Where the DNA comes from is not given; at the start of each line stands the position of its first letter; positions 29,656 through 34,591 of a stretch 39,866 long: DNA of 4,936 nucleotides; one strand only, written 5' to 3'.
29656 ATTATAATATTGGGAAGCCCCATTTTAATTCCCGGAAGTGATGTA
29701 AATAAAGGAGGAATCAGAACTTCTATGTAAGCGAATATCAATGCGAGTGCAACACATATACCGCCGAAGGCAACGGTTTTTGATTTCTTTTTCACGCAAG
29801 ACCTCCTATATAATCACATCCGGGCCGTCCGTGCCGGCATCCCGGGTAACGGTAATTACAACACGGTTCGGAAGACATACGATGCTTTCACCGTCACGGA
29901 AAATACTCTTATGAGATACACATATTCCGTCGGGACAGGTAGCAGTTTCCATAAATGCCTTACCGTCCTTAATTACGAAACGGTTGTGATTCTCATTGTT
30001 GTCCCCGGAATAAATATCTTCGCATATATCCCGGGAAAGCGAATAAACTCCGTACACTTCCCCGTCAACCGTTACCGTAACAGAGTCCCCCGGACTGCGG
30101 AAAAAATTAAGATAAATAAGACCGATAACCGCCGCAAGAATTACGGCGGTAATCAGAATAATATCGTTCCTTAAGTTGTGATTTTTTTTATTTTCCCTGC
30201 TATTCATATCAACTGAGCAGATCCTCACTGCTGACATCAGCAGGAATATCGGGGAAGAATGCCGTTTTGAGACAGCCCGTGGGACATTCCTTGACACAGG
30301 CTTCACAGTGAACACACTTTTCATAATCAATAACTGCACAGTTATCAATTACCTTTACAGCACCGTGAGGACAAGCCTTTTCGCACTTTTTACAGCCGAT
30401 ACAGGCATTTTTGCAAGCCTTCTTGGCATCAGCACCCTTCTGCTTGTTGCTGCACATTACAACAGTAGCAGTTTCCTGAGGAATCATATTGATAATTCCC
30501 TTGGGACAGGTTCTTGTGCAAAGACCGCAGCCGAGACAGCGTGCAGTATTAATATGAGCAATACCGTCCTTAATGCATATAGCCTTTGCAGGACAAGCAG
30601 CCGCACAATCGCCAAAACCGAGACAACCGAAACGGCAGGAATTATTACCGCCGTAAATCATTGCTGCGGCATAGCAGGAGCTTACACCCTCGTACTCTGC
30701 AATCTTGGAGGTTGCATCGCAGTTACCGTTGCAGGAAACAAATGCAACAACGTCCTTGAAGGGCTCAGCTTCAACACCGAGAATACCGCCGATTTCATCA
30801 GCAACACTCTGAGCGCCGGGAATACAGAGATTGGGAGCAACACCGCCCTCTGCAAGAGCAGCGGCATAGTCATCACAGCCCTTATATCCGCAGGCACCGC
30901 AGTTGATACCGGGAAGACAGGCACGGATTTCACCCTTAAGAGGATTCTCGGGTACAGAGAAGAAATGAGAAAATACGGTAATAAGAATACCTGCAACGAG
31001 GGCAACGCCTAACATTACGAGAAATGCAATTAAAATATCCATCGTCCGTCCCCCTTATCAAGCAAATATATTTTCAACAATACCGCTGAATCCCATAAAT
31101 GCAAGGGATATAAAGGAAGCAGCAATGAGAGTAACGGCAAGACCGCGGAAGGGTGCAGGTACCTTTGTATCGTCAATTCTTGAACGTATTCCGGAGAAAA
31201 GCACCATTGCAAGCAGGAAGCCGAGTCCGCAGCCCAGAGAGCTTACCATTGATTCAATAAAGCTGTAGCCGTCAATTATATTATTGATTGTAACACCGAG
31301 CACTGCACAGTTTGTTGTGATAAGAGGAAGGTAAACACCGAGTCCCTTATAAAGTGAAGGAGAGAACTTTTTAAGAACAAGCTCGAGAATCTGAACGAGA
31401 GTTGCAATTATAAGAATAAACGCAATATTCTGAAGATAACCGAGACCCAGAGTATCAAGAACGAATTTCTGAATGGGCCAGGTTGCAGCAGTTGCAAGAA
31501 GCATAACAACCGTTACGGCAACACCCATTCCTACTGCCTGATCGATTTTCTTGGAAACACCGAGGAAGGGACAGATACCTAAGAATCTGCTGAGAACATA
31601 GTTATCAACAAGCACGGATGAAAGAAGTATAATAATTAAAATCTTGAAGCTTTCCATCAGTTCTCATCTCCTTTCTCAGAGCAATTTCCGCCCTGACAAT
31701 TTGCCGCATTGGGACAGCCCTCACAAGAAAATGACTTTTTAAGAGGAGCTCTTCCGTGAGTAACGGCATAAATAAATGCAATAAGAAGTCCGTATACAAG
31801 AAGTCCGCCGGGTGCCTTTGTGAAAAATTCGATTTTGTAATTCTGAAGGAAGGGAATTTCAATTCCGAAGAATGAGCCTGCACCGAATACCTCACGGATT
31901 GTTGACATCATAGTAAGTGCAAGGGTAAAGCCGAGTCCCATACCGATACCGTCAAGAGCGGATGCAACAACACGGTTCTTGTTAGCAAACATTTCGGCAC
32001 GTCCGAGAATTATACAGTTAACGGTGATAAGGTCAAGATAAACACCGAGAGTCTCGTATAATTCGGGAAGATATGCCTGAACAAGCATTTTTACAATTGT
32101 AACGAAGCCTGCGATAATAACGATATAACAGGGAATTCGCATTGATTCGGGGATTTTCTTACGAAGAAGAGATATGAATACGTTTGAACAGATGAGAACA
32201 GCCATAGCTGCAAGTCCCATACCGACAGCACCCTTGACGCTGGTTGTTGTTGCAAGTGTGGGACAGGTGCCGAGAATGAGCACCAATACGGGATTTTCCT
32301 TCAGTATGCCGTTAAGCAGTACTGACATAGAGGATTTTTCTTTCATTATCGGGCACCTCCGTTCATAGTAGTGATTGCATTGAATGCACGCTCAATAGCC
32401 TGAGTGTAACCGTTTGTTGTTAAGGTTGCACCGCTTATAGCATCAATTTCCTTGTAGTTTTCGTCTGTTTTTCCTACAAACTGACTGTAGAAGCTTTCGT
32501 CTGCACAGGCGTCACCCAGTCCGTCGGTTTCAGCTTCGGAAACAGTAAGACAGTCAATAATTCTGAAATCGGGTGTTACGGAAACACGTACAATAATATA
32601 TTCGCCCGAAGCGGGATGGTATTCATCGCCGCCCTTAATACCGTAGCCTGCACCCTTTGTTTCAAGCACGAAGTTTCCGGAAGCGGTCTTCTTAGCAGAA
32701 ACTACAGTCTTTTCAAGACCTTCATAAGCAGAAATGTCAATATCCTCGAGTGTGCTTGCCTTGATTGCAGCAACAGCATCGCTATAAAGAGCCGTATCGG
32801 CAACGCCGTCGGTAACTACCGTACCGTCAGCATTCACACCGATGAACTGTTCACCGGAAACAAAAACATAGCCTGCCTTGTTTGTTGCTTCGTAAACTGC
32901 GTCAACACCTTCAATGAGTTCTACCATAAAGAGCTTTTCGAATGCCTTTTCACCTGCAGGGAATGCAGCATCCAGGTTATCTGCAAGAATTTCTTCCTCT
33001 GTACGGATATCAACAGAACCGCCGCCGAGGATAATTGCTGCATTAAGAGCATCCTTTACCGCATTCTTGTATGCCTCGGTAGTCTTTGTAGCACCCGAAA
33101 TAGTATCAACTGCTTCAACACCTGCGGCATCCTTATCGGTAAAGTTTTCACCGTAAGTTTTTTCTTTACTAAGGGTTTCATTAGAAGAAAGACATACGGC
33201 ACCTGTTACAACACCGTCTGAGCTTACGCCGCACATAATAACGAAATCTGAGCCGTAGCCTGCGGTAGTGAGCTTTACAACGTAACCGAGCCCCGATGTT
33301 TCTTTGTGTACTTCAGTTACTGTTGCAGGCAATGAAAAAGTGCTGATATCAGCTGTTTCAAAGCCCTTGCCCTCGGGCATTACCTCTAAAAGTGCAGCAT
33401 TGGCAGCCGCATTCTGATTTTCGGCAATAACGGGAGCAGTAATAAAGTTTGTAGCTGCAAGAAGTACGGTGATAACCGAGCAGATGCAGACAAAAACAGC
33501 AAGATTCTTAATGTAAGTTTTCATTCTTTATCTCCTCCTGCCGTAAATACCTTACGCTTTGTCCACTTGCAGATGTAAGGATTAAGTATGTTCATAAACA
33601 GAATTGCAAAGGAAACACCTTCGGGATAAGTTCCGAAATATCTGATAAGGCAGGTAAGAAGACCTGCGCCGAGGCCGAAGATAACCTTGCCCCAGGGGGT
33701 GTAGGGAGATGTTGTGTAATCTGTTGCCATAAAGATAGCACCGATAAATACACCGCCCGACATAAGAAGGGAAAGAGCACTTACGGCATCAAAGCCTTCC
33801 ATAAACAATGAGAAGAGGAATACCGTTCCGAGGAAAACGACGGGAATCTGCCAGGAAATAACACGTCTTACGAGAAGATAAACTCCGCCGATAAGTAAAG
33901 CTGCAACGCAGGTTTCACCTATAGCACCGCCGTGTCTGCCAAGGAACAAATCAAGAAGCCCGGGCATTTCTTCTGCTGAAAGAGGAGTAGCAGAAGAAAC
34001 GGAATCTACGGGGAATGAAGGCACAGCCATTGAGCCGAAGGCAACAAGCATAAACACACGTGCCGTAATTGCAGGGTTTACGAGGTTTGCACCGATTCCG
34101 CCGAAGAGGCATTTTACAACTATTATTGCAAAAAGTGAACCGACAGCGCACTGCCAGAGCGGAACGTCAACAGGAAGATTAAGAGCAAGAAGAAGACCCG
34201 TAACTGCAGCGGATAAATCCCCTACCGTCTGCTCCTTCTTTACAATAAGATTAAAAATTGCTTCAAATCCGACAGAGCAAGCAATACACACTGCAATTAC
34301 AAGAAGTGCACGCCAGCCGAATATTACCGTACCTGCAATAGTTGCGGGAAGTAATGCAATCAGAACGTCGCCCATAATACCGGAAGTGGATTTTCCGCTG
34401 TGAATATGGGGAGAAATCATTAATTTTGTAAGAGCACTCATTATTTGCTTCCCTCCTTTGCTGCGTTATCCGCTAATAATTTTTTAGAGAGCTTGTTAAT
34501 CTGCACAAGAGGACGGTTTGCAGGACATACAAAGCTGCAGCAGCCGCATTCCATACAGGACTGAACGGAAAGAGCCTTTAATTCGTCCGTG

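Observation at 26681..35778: Rnf operon extended by NusG_II + Gx membrane proteins and followed by a lipoprotein/ApbE/DUF1622 unit: candidate undescribed Rnf-linked extracytoplasmic flavin module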

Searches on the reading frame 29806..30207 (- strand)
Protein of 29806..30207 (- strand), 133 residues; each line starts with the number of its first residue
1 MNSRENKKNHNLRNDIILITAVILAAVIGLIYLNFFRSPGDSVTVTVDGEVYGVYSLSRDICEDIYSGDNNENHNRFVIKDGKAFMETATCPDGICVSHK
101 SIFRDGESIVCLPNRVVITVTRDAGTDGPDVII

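Call 5: search_protein_families(library=pfam, proteins=[window:29806-30207:-], max_evalue=0.01)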
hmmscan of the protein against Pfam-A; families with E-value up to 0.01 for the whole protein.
window:29806-30207:- (133 aa): 1 family
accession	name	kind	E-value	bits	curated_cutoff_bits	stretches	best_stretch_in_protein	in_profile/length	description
PF07009.16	NusG_II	-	3.1e-27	95.3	29.6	1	18-122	1-105/107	NusG domain II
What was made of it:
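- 29806..30207 (-): eetA: single-pass membrane protein with an extracytoplasmic NusG_II domain (133 aa). PF07009 3e-27 (call 5).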

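Call 6: search_protein_families(library=ncbifam, proteins=[window:29806-30207:-], max_evalue=0.01)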
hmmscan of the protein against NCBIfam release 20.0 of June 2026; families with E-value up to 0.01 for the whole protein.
window:29806-30207:- (133 aa): 0 families

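Call 82: search_solved_structures(query=window:29806-30207:-, max_evalue=1, show_alignments=2)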
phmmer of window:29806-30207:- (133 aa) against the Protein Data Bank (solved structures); distinct sequences matched with E-value up to 1: 4.
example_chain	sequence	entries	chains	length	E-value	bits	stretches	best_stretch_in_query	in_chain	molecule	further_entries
4esn_A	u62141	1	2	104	7.7e-20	74.5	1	43-122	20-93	hypothetical protein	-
4obi_A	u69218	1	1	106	0.00032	24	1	44-128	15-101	Uncharacterized protein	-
3t95_A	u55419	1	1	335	0.9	12.8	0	25-110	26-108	Autoinducer 2-binding protein lsrB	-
2kpp_A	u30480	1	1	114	1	12.7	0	83-122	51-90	Lin0431 protein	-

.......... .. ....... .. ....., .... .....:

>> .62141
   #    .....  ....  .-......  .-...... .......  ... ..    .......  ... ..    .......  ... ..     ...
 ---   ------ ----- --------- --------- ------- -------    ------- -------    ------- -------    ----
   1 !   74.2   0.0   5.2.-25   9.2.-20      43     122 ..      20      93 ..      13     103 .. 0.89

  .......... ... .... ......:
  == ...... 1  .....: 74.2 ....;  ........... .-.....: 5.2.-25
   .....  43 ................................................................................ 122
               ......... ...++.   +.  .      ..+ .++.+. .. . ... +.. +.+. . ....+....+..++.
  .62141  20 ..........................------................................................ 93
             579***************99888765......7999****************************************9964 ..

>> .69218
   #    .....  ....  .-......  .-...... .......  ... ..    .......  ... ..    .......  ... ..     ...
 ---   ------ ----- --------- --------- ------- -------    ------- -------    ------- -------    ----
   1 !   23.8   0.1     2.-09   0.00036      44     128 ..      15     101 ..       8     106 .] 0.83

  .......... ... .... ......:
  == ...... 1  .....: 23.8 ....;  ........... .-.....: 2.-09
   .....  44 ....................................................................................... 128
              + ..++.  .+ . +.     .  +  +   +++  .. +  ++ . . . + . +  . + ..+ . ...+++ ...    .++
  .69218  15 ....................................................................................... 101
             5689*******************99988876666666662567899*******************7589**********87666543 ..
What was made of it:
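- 29806..30207 (-): PDB 4ESN matches at 8e-20 and shares CPDxxC...CLPN (call 82).
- EetA has conserved cysteines (CPDxxC...C) in an outward-facing domain (call 82).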

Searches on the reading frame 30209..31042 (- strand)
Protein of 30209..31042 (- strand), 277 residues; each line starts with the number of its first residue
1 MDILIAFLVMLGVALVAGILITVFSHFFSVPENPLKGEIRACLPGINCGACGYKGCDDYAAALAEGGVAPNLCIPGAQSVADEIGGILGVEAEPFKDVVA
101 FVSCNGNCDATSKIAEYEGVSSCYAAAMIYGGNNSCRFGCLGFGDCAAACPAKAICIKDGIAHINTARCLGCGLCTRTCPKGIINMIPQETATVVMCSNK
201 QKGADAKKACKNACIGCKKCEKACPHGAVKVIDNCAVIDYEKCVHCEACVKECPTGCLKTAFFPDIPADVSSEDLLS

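Call 5: search_protein_families(library=pfam, proteins=[window:30209-31042:-], max_evalue=0.01)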
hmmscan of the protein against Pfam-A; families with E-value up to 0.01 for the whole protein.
window:30209-31042:- (277 aa): 14 families
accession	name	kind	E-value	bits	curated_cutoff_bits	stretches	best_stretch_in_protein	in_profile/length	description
PF00037.32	Fer4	-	1.4e-16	59.9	21.1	3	237-259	2-24/24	4Fe-4S binding domain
PF12837.12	Fer4_6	-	5.8e-14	51.7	25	3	161-184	1-24/24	4Fe-4S binding domain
PF04060.18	FeS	-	3.7e-13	49.4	23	1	43-75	1-33/33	Putative Fe-S cluster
PF13187.11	Fer4_9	-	6.6e-13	48.9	27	3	168-228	1-51/52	4Fe-4S dicluster domain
PF12797.12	Fer4_2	-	3e-11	42.9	24.5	3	237-255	4-22/22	4Fe-4S binding domain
PF12838.12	Fer4_7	-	1e-10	42.4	27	2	214-257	2-52/52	4Fe-4S dicluster domain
PF14697.11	Fer4_21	-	1.6e-10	41.4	35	2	140-186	8-59/59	4Fe-4S dicluster domain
PF13237.11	Fer4_10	-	1.7e-10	41.1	25.5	4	211-254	6-53/53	4Fe-4S dicluster domain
PF12798.12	Fer4_3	-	2.7e-07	31.3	27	1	169-183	1-15/15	4Fe-4S binding domain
PF13484.11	Fer4_16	-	2.5e-06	28.6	30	2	168-226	1-65/66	4Fe-4S double cluster binding domain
PF13534.11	Fer4_17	-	5.1e-06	27.4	22.2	1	168-227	1-59/61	4Fe-4S dicluster domain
PF12800.12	Fer4_4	-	6.9e-06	26.4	24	1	241-256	2-17/17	4Fe-4S binding domain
PF25160.1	LdpA_Fe-S-bd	-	4.9e-05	23.5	27.6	1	146-188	9-47/49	LdpA Fe-S cluster-binding domain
PF13183.11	Fer4_8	-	0.00059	20.8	27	0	241-259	3-21/68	4Fe-4S dicluster domain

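Call 6: search_protein_families(library=ncbifam, proteins=[window:30209-31042:-], max_evalue=0.01)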
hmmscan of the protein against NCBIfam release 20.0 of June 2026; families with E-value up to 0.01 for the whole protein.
window:30209-31042:- (277 aa): 69 families (the best 25 are shown)
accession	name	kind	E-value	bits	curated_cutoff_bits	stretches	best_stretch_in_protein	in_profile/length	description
NF005504.0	PRK07118.1-3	equivalog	6.1e-67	226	437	1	3-265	4-272/293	Fe-S cluster domain-containing protein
NF005503.0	PRK07118.1-2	equivalog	1.3e-65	221.6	252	1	4-261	3-266/292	RnfABCDGE type electron transport complex subunit B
NF041836.1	rnfB_Methano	equivalog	9.1e-60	202.3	445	1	4-258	7-262/265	Rnf electron transport complex subunit RnfB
NF005505.0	PRK07118.1-4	equivalog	9.7e-59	199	378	1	5-259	8-263/265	Fe-S cluster domain-containing protein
NF005506.0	PRK07118.1-5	equivalog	1.2e-57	195.4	388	1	4-256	6-260/279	Fe-S cluster domain-containing protein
TIGR01944.1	rnfB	subfamily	1.2e-29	103.2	68.7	2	3-194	4-170/190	RnfABCDGE type electron transport complex subunit B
NF003475.0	PRK05113.1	equivalog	5.8e-26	91.5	203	3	2-97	3-97/190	electron transport complex subunit RsxB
NF006446.0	PRK08764.1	equivalog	3e-14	53.1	220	1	34-96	7-69/139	Rnf electron transport complex subunit RnfB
NF005415.0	PRK06991.1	equivalog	4.5e-13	49.5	281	1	36-208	8-156/284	electron transport complex subunit RsxB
TIGR02700.1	flavo_MJ0208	hypoth_equivalog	1.3e-11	44.2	251.35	2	140-185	150-195/234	dihydromethanopterin reductase (acceptor)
TIGR04105.1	FeFe_hydrog_B1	subfamily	1e-10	40.9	450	1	133-230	110-206/462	monomeric [FeFe] hydrogenase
NF058577.1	FdxA_fam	equivalog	2.3e-10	40.5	65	2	140-182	9-51/52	4Fe-4S ferredoxin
NF038196.1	ferrodoxin_EFR1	subfamily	2.7e-10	40.7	75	2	197-258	169-229/242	EFR1 family ferrodoxin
NF045874.1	Vhu_polyferre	exception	3.1e-10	39.3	600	1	90-256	24-172/381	F420-non-reducing hydrogenase associated-polyferredoxin VhuB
TIGR03294.1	FrhG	equivalog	1.2e-09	38.3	245.5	2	122-185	161-221/228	coenzyme F420 hydrogenase subunit gamma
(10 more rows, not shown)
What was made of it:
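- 30209..31042 (-): rnfB (277 aa, polyferredoxin type). NF005503 1e-65; PF04060 plus several Fer4 domains (calls 5, 6).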

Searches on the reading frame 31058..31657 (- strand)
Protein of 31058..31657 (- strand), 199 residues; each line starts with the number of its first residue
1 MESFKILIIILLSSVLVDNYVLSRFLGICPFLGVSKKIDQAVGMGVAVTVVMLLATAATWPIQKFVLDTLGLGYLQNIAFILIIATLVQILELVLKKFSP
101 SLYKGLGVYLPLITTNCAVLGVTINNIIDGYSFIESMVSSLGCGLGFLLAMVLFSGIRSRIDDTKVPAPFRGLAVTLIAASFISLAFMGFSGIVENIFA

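Call 5: search_protein_families(library=pfam, proteins=[window:31058-31657:-], max_evalue=0.01)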
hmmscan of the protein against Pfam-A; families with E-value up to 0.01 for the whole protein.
window:31058-31657:- (199 aa): 1 family
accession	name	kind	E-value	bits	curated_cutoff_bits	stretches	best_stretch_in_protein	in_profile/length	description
PF02508.19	Rnf-Nqr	-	3.4e-58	197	23.8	1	9-193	3-173/174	Rnf-Nqr subunit, membrane protein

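Call 6: search_protein_families(library=ncbifam, proteins=[window:31058-31657:-], max_evalue=0.01)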
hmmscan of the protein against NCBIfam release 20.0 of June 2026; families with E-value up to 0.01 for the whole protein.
window:31058-31657:- (199 aa): 11 families
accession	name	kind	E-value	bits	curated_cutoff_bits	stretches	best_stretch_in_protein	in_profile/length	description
TIGR01943.1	rnfA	subfamily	2.8e-77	259.5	229.3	1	8-194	4-190/190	RnfABCDGE type electron transport complex subunit A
NF003481.0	PRK05151.1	equivalog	2.5e-70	236.6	240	1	7-195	4-192/193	electron transport complex subunit RsxA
NF041835.1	rnfA_Methano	equivalog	5.1e-55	186.9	300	1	6-192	5-191/195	Rnf electron transport complex subunit RnfA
TIGR01940.1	nqrE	equivalog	2.5e-52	178.1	247.55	1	7-193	3-199/200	NADH:ubiquinone reductase (Na(+)-transporting) subunit E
NF002200.0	PRK01061.1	equivalog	1.4e-44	152.5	351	1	7-193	11-209/250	Na(+)-translocating NADH-quinone reductase subunit E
NF009108.0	PRK12456.1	equivalog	2.6e-44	151.7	398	1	8-193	6-197/199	Na(+)-translocating NADH-quinone reductase subunit E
TIGR01948.1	rnfE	subfamily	3.7e-27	95.2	213.4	1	12-164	5-151/196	RnfABCDGE type electron transport complex subunit E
NF009070.0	PRK12405.1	subfamily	5.5e-27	94.4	184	1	12-160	9-151/231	electron transport complex subunit RsxE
NF041839.1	rnfE_Methano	equivalog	7.6e-23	81.4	350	1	14-166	9-155/203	Rnf electron transport complex subunit RnfE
NF006777.0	PRK09292.1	equivalog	1.1e-17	64.5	235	1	10-159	10-153/209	NADH:ubiquinone reductase (Na(+)-transporting) subunit D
TIGR01939.1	nqrD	equivalog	8.6e-17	61.7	244.85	1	10-161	9-154/207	NADH:ubiquinone reductase (Na(+)-transporting) subunit D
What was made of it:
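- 31058..31657 (-): rnfA (199 aa). TIGR01943 3e-77 (call 6).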

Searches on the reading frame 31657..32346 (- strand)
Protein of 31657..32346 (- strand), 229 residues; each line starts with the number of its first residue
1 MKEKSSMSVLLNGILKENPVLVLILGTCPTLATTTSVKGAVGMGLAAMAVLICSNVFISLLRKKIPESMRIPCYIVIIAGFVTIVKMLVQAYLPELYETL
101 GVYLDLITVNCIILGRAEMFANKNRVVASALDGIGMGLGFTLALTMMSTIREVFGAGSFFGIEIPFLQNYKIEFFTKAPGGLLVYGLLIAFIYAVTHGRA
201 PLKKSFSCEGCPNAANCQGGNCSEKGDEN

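Call 5: search_protein_families(library=pfam, proteins=[window:31657-32346:-], max_evalue=0.01)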
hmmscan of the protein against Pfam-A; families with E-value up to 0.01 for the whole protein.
window:31657-32346:- (229 aa): 1 family
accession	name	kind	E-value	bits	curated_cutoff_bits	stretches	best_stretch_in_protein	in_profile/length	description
PF02508.19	Rnf-Nqr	-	3.4e-63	213.2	23.8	1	7-188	2-173/174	Rnf-Nqr subunit, membrane protein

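Call 6: search_protein_families(library=ncbifam, proteins=[window:31657-32346:-], max_evalue=0.01)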
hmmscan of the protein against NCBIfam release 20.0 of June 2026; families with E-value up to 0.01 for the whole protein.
window:31657-32346:- (229 aa): 11 families
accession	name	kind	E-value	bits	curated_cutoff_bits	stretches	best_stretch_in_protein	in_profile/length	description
NF009070.0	PRK12405.1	subfamily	4.9e-70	235.3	184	1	5-200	3-211/231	electron transport complex subunit RsxE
TIGR01948.1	rnfE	subfamily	9.4e-67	224.4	213.4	1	8-194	2-192/196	RnfABCDGE type electron transport complex subunit E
NF041839.1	rnfE_Methano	equivalog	3.3e-59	200.1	350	1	7-192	3-191/203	Rnf electron transport complex subunit RnfE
NF006777.0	PRK09292.1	equivalog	1.8e-50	171.6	235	1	2-194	3-200/209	NADH:ubiquinone reductase (Na(+)-transporting) subunit D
TIGR01939.1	nqrD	equivalog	5.7e-47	160.2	244.85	1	3-184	3-190/207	NADH:ubiquinone reductase (Na(+)-transporting) subunit D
TIGR01943.1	rnfA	subfamily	7e-29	101.6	229.3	1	6-153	3-156/190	RnfABCDGE type electron transport complex subunit A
NF041835.1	rnfA_Methano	equivalog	1.4e-25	90.9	300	1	1-152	1-158/195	Rnf electron transport complex subunit RnfA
NF003481.0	PRK05151.1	equivalog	1e-24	87.8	240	1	8-155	6-159/193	electron transport complex subunit RsxA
TIGR01940.1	nqrE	equivalog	3.4e-23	83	247.55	1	6-153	3-166/200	NADH:ubiquinone reductase (Na(+)-transporting) subunit E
NF002200.0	PRK01061.1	equivalog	3.5e-16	59.5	351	2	73-154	95-177/250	Na(+)-translocating NADH-quinone reductase subunit E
NF009108.0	PRK12456.1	equivalog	2.1e-15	57.4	398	1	5-154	4-165/199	Na(+)-translocating NADH-quinone reductase subunit E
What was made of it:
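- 31657..32346 (-): rnfE (229 aa). TIGR01948 and PF02508 (calls 5, 6).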

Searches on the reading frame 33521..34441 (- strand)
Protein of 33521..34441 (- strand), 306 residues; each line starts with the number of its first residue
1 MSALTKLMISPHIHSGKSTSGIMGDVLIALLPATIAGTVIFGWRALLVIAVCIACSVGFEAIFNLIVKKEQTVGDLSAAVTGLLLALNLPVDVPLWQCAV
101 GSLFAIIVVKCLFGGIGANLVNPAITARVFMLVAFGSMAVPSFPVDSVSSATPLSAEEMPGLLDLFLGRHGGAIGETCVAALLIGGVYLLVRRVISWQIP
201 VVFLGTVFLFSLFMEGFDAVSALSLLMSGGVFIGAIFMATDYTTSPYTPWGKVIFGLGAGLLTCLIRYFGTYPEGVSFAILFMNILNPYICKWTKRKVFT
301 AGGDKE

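Call 5: search_protein_families(library=pfam, proteins=[window:33521-34441:-], max_evalue=0.01)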
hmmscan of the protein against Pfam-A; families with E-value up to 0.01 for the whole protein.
window:33521-34441:- (306 aa): 1 family
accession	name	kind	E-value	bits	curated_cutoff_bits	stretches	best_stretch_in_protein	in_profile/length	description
PF03116.20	NQR2_RnfD_RnfE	-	1.6e-108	363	27.7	1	9-299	4-295/296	NQR2, RnfD, RnfE family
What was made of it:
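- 33521..34441 (-): rnfD (306 aa), predicted flavinylation site SSAT, T152. PF03116 2e-108 (call 5).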

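Call 6: search_protein_families(library=ncbifam, proteins=[window:33521-34441:-], max_evalue=0.01)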
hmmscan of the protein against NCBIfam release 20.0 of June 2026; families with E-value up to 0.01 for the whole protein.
window:33521-34441:- (306 aa): 6 families
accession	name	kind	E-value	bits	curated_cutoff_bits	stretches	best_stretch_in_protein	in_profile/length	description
TIGR01946.1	rnfD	subfamily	1.8e-85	287.2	207.05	1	10-299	1-325/327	RnfABCDGE type electron transport complex subunit D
NF002011.0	PRK00816.1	equivalog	4.2e-60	203.7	415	2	178-299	223-347/352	electron transport complex subunit RsxD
NF041838.1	rnfD_Methano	equivalog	6.5e-53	179.9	400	1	10-295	8-281/285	Rnf electron transport complex subunit RnfD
NF003756.0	PRK05349.1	equivalog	1.7e-45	155.7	414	1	34-290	109-388/406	NADH:ubiquinone reductase (Na(+)-transporting) subunit B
TIGR01937.1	nqrB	equivalog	3.3e-40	138.2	349.9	2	161-291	264-402/413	NADH:ubiquinone reductase (Na(+)-transporting) subunit B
NF002181.0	PRK01024.1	equivalog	3.9e-31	108.3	792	2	39-137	114-210/503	Na(+)-transporting NADH-quinone reductase subunit B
